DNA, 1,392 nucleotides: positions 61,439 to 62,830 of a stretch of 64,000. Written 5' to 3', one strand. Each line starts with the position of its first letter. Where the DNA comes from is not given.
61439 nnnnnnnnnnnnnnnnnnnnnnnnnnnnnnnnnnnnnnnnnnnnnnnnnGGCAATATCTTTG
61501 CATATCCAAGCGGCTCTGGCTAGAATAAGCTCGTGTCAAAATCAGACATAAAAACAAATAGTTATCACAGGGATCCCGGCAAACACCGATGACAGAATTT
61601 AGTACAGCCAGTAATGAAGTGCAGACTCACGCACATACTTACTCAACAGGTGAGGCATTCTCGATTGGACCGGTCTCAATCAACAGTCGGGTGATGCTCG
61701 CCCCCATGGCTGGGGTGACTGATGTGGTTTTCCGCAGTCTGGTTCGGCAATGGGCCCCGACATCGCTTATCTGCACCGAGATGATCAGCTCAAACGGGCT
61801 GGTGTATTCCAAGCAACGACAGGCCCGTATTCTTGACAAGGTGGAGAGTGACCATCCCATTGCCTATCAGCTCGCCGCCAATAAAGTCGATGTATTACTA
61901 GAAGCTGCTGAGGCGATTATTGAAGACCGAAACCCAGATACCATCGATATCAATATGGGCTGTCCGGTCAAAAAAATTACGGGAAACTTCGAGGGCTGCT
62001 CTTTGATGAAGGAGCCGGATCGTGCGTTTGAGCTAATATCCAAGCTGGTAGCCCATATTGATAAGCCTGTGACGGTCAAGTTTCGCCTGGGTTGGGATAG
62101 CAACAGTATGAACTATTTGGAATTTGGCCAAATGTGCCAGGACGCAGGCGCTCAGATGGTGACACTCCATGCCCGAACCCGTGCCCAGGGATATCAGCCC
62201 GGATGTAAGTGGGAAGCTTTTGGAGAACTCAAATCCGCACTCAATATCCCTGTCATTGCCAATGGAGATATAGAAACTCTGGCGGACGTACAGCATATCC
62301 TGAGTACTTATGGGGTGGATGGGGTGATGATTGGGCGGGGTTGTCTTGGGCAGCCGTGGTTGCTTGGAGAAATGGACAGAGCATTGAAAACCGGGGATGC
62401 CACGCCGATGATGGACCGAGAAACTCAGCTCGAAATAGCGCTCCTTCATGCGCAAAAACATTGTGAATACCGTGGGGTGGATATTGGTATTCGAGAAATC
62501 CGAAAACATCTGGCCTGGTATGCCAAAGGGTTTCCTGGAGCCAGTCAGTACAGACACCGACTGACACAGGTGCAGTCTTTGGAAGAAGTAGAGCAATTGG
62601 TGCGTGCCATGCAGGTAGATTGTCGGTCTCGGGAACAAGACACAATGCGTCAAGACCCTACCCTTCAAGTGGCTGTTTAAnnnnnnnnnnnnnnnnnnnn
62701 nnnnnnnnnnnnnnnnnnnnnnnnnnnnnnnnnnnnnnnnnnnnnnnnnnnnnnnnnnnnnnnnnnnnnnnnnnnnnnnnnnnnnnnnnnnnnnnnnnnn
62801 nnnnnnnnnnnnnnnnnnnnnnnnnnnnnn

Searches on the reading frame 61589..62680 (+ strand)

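Call 77: search_protein_families(library=pfam, proteins=[window:61589-62680:+], max_evalue=0.0001)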
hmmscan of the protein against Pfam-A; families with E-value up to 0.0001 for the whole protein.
window:61589-62680:+ (363 aa): 2 families
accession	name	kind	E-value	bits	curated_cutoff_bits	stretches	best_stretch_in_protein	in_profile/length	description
PF01207.24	Dus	-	2.5e-92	309.8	20.4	1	36-340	1-305/311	Dihydrouridine synthase (Dus)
PF00977.27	His_biosynth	-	1.1e-07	32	23.6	1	152-250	123-220/228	Histidine biosynthesis protein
